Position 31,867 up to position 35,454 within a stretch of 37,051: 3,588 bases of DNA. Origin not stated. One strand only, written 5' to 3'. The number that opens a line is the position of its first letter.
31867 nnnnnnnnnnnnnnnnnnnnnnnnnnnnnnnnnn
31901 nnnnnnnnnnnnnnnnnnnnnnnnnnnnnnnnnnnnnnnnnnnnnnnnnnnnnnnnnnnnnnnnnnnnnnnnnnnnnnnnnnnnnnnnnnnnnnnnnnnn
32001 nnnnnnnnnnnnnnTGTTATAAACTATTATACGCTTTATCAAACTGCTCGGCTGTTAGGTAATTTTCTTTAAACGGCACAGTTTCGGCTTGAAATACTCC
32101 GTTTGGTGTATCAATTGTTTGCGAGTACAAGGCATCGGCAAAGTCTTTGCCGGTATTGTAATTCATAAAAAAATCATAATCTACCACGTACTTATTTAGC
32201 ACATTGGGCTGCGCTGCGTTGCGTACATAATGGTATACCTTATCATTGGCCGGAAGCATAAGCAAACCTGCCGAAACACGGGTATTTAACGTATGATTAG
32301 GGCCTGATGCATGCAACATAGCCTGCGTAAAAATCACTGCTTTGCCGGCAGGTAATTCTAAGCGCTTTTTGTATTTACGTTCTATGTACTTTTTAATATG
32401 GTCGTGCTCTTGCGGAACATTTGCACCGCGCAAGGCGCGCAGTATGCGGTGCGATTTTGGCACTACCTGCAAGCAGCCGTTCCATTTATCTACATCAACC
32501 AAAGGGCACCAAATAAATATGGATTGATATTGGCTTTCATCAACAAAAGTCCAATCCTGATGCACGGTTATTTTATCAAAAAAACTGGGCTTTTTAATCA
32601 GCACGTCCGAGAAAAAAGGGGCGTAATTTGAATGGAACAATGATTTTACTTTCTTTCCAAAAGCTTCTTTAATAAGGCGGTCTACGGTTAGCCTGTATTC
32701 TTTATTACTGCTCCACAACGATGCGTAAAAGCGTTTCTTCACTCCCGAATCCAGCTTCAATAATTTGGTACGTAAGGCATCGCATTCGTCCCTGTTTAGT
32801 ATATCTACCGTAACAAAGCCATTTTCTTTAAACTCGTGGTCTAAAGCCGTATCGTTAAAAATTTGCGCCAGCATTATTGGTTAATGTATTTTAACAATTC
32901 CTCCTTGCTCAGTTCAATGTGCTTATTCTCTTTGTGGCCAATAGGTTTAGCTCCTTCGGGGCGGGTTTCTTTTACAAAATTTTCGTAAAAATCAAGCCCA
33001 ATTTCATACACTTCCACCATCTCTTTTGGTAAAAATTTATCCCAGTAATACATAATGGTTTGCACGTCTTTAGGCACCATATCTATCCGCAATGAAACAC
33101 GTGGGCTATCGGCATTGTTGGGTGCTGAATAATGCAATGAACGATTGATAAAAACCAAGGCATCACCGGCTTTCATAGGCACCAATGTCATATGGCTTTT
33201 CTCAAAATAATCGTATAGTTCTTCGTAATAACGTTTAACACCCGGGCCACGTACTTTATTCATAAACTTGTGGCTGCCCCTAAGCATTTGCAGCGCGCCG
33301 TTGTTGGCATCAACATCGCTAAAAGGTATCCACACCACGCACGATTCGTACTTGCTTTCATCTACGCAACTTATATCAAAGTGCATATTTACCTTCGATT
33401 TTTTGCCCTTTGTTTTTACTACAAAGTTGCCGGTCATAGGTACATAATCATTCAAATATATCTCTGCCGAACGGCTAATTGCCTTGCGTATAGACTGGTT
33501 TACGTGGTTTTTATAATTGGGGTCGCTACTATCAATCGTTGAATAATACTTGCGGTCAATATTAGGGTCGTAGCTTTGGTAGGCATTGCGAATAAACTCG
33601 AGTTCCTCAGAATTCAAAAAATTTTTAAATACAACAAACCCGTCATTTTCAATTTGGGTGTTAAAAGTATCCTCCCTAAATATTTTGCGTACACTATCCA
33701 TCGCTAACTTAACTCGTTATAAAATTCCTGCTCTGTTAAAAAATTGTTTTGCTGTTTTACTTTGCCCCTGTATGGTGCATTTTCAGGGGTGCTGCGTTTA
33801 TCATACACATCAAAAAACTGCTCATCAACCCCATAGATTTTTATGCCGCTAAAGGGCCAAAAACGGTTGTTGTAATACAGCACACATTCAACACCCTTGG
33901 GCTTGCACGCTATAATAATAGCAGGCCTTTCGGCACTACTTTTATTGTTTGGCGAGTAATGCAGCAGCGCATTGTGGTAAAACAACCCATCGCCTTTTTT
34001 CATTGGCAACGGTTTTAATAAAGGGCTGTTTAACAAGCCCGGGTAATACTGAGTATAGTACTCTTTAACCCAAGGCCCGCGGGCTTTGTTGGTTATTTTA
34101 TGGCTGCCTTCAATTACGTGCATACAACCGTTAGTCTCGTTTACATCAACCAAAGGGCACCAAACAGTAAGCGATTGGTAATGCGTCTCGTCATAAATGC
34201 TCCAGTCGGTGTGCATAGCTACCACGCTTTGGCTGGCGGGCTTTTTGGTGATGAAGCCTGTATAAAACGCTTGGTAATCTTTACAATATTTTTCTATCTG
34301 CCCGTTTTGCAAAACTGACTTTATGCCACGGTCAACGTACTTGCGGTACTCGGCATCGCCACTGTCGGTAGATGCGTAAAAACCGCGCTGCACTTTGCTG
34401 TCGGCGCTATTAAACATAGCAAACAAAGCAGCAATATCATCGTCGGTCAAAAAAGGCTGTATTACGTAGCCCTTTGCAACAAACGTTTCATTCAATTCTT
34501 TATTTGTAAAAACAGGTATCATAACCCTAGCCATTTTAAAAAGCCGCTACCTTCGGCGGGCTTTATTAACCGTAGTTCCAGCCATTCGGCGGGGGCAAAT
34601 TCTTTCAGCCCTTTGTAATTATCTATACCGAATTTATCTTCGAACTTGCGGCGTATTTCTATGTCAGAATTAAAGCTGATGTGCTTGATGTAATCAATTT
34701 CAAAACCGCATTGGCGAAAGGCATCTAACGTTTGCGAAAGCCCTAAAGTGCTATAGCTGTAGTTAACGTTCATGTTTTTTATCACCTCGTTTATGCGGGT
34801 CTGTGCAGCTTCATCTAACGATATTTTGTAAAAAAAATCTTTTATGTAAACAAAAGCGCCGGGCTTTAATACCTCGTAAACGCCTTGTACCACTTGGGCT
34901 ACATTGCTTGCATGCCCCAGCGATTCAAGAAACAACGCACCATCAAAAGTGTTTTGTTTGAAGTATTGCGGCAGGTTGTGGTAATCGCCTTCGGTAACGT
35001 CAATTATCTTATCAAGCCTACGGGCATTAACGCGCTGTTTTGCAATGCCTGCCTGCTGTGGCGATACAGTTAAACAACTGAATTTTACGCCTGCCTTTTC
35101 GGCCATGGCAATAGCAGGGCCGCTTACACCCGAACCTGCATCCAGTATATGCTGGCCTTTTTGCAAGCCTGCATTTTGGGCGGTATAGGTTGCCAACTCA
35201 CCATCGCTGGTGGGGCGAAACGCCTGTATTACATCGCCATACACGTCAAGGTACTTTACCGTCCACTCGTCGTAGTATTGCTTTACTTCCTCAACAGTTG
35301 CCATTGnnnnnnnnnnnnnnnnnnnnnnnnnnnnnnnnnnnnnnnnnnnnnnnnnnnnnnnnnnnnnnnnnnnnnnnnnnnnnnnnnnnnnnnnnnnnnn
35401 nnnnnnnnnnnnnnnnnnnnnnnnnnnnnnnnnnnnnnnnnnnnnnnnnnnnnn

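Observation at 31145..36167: Translationally coupled array of five divergent PhyH-family oxygenase paralogs interrupted by one methyltransferase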

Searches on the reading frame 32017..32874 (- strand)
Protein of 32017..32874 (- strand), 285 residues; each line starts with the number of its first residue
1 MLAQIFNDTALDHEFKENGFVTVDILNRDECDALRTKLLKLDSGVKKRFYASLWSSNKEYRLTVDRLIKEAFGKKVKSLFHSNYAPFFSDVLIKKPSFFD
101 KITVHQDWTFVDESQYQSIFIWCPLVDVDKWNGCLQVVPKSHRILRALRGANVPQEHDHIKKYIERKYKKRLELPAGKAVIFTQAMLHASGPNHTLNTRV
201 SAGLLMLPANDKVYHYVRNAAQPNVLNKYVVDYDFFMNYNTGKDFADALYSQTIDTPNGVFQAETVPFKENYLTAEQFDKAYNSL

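Call 4: search_protein_families(library=pfam, proteins=[window:32017-32874:-], max_evalue=0.01)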
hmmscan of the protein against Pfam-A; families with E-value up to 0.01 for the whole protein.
window:32017-32874:- (285 aa): 1 family
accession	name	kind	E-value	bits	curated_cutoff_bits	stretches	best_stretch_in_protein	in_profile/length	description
PF05721.19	PhyH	-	5e-21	76.4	22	1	15-199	1-211/213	Phytanoyl-CoA dioxygenase (PhyH)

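Call 7: search_protein_families(library=ncbifam, proteins=[window:32017-32874:-], max_evalue=0.01)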
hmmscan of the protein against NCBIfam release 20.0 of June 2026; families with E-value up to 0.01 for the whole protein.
window:32017-32874:- (285 aa): 2 families
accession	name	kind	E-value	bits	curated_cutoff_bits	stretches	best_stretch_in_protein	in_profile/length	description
TIGR04324.1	SpoChoClust_2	subfamily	1.7e-10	40.9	150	1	102-202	111-208/248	sporadic carbohydrate cluster 2OG-Fe(II) oxygenase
TIGR01762.1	chlorin-enz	subfamily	7.2e-06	25.5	226.3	0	116-169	131-184/288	chlorinating enzyme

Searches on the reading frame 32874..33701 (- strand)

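Call 4: search_protein_families(library=pfam, proteins=[window:32874-33701:-], max_evalue=0.01)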
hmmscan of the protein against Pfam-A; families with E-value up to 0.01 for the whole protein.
window:32874-33701:- (275 aa): 1 family
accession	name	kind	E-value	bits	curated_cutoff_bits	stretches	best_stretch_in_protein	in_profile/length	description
PF05721.19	PhyH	-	6e-19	69.6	22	1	18-201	2-211/213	Phytanoyl-CoA dioxygenase (PhyH)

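Call 7: search_protein_families(library=ncbifam, proteins=[window:32874-33701:-], max_evalue=0.01)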
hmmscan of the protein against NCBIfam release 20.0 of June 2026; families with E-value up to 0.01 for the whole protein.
window:32874-33701:- (275 aa): 3 families
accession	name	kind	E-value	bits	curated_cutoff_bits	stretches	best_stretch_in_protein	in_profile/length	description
TIGR04324.1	SpoChoClust_2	subfamily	7.7e-10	38.7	150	1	24-206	30-210/248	sporadic carbohydrate cluster 2OG-Fe(II) oxygenase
TIGR01762.1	chlorin-enz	subfamily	1.6e-06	27.6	226.3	0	120-148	133-161/288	chlorinating enzyme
NF052437.1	MPhHdxlPhnYGIM8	equivalog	0.00011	21.7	500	1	172-206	177-211/260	methylphosphonate hydroxylase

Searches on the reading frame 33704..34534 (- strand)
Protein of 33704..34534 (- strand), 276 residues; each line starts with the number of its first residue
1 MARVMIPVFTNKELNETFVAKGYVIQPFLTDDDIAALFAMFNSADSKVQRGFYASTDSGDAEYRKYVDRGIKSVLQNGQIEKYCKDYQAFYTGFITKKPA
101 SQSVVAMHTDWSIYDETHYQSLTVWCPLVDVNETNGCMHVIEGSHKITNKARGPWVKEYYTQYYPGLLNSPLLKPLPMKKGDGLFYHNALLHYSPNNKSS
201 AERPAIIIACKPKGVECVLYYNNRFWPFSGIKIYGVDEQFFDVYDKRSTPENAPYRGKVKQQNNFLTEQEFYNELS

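Call 4: search_protein_families(library=pfam, proteins=[window:33704-34534:-], max_evalue=0.01)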
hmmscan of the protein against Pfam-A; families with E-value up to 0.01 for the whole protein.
window:33704-34534:- (276 aa): 1 family
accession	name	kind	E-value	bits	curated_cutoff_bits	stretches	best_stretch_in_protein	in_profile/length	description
PF05721.19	PhyH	-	3.4e-22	80.2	22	1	20-205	23-213/213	Phytanoyl-CoA dioxygenase (PhyH)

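Call 7: search_protein_families(library=ncbifam, proteins=[window:33704-34534:-], max_evalue=0.01)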
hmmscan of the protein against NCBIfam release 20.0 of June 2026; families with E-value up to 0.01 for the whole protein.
window:33704-34534:- (276 aa): 3 families
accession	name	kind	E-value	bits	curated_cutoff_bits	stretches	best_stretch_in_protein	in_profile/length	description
NF052437.1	MPhHdxlPhnYGIM8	equivalog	5.2e-05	22.8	500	1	62-208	67-211/260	methylphosphonate hydroxylase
TIGR04324.1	SpoChoClust_2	subfamily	0.00032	20.3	150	1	101-205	107-207/248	sporadic carbohydrate cluster 2OG-Fe(II) oxygenase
TIGR01762.1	chlorin-enz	subfamily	0.00049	19.5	226.3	1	118-149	130-161/288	chlorinating enzyme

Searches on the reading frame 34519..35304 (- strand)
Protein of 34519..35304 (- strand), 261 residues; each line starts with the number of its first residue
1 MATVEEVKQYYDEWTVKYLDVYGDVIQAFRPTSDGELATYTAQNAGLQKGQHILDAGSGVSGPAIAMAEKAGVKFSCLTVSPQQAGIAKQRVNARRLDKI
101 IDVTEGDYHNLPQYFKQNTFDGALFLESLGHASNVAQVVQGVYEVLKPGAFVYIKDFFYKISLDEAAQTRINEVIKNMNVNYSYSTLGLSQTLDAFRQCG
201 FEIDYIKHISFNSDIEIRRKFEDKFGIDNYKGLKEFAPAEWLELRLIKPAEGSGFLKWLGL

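Call 4: search_protein_families(library=pfam, proteins=[window:34519-35304:-], max_evalue=0.01)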
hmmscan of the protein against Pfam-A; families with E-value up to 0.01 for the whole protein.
window:34519-35304:- (261 aa): 8 families
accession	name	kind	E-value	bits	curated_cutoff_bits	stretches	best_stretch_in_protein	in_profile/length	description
PF08241.18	Methyltransf_11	-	3.4e-12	47.3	21.2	1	54-154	1-95/95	Methyltransferase domain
PF13649.12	Methyltransf_25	-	2.1e-10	41.6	27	1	53-149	1-96/97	Methyltransferase domain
PF02353.26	CMAS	-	1.1e-09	38.5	27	1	42-158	55-168/273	Mycolic acid cyclopropane synthetase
PF08242.18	Methyltransf_12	-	1e-08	36.3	30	1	54-151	1-97/98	Methyltransferase domain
PF13847.12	Methyltransf_31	-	7.2e-08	32.7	27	1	48-162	2-114/145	Methyltransferase domain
PF13489.12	Methyltransf_23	-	7e-07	29.6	27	1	36-169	8-131/164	Methyltransferase domain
PF01209.24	Ubie_methyltran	-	5e-05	23.2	20.1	1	40-157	38-154/233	ubiE/COQ5 methyltransferase family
PF13578.12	Methyltransf_24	-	0.0016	19.7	26.3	1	57-156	4-104/105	Methyltransferase domain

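Call 7: search_protein_families(library=ncbifam, proteins=[window:34519-35304:-], max_evalue=0.01)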
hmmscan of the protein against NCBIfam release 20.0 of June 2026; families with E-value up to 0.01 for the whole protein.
window:34519-35304:- (261 aa): 26 families (the best 25 are shown)
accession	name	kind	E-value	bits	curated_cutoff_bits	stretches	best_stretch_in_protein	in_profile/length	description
NF040703.1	cyclopro_CfaB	exception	1.6e-11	43.7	650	1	45-153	155-262/393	C17 cyclopropane fatty acid synthase CfaB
NF041675.1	sarc_dimgly_tmase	equivalog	2.1e-09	37.7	550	1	31-157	48-172/278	sarcosine/dimethylglycine N-methyltransferase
NF045667.1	MTase_DVU1556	equivalog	2.6e-08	33.6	155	1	36-207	9-166/213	DVU_1556 family methyltransferase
TIGR01934.1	MenG_MenH_UbiE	subfamily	3.8e-08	32.9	158.35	1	41-161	31-148/223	ubiquinone/menaquinone biosynthesis methyltransferase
TIGR02752.1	MenG_heptapren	equivalog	1.2e-07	31.5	419.85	1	39-152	35-147/231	demethylmenaquinone methyltransferase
NF053839.1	CPFASynBruc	equivalog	1.8e-07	30.5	600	1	46-119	171-244/410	cyclopropane fatty acid synthase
NF043040.1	corrin_prot_MT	hypoth_equivalog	2.3e-07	30.5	180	1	47-156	38-149/216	corrinoid protein-associated methyltransferase CpaM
NF008686.0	PRK11705.1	equivalog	2.3e-07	30.2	400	1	44-152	162-263/383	cyclopropane fatty acyl phospholipid synthase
NF001243.0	PRK00216.1-4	equivalog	4.8e-07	29.4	235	1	37-152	35-149/237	demethylmenaquinone methyltransferase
NF001244.0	PRK00216.1-5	equivalog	9.6e-07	28.3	216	1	43-159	42-158/236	bifunctional demethylmenaquinone methyltransferase/2-methoxy-6-polyprenyl-1,4-benzoquinol methylase UbiE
NF052510.1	methyltran_MpqE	exception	7.1e-06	25.6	335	1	40-154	37-151/234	methyl-plastoquinone biosynthesis methyltransferase MpqE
NF041537.1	ArsM_AhpD_UU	exception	1.2e-05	24.3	510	1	47-213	74-235/345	arsenite methyltransferase/AhpD domain selenoprotein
NF041536.1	ArsM_DUF2284_UU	exception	1.2e-05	23.9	575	1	47-175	74-201/459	arsenite methyltransferase/DUF2284 domain selenoprotein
NF008823.0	PRK11873.1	subfamily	2.1e-05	24.2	263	1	43-170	71-197/272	arsenite methyltransferase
TIGR01983.1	UbiG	equivalog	4.9e-05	22.7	102.95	1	46-154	46-151/228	bifunctional 2-polyprenyl-6-hydroxyphenol methylase/3-demethylubiquinol 3-O-methyltransferase UbiG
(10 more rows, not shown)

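Call 71: search_solved_structures(query=window:34519-35304:-, max_evalue=0.001)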
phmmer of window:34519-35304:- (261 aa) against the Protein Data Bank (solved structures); distinct sequences matched with E-value up to 0.001: 16.
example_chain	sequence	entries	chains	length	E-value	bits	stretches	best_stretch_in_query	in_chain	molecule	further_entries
3bus_A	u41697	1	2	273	1.3e-11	47.8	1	3-166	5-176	Methyltransferase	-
8zc8_A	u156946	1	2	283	5.7e-10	42.4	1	37-171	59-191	MitM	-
21zq_A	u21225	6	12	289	6e-10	42.3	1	37-171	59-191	MitM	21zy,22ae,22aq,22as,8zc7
6uv6_A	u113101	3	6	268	2.3e-09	40.4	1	49-159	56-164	D-glucose O-methyltransferase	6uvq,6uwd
4pne_A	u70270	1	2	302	5.2e-09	39.3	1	37-155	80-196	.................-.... protein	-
5gm1_A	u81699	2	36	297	2e-07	34.1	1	39-180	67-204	O-methylransferase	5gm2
2o57_A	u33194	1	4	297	2e-07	34.1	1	30-200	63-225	putative sarcosine dimethylglycine methyltransferase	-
3dlc_A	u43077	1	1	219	2.5e-06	30.5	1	44-166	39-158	Putative S-adenosyl-L-methionine-dependent Methyltransferase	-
7v6h_A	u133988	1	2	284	2.9e-06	30.3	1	36-166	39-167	Cyclopropane fatty-acyl-phospholipid synthase-like methyltransferase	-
4ine_A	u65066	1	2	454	9.4e-06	28.6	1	47-155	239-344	Protein PMT-2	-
5wp4_A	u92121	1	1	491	3.2e-05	26.9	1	9-160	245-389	Phosphoethanolamine N-methyltransferase 1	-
4krh_A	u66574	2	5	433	3.6e-05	26.7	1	46-155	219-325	Phosphoethanolamine N-methyltransferase 2 | Phospholethanolamine N-methyltransferase 2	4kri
3uj6_A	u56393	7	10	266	6.4e-05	25.9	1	6-221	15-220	Phosphoethanolamine N-methyltransferase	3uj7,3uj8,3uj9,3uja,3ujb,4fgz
4r6w_A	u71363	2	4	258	0.00014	24.8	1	6-221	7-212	Phosphoethanolamine N-methyltransferase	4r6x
3ujd_A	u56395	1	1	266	0.00016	24.6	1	9-221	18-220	Phosphoethanolamine N-methyltransferase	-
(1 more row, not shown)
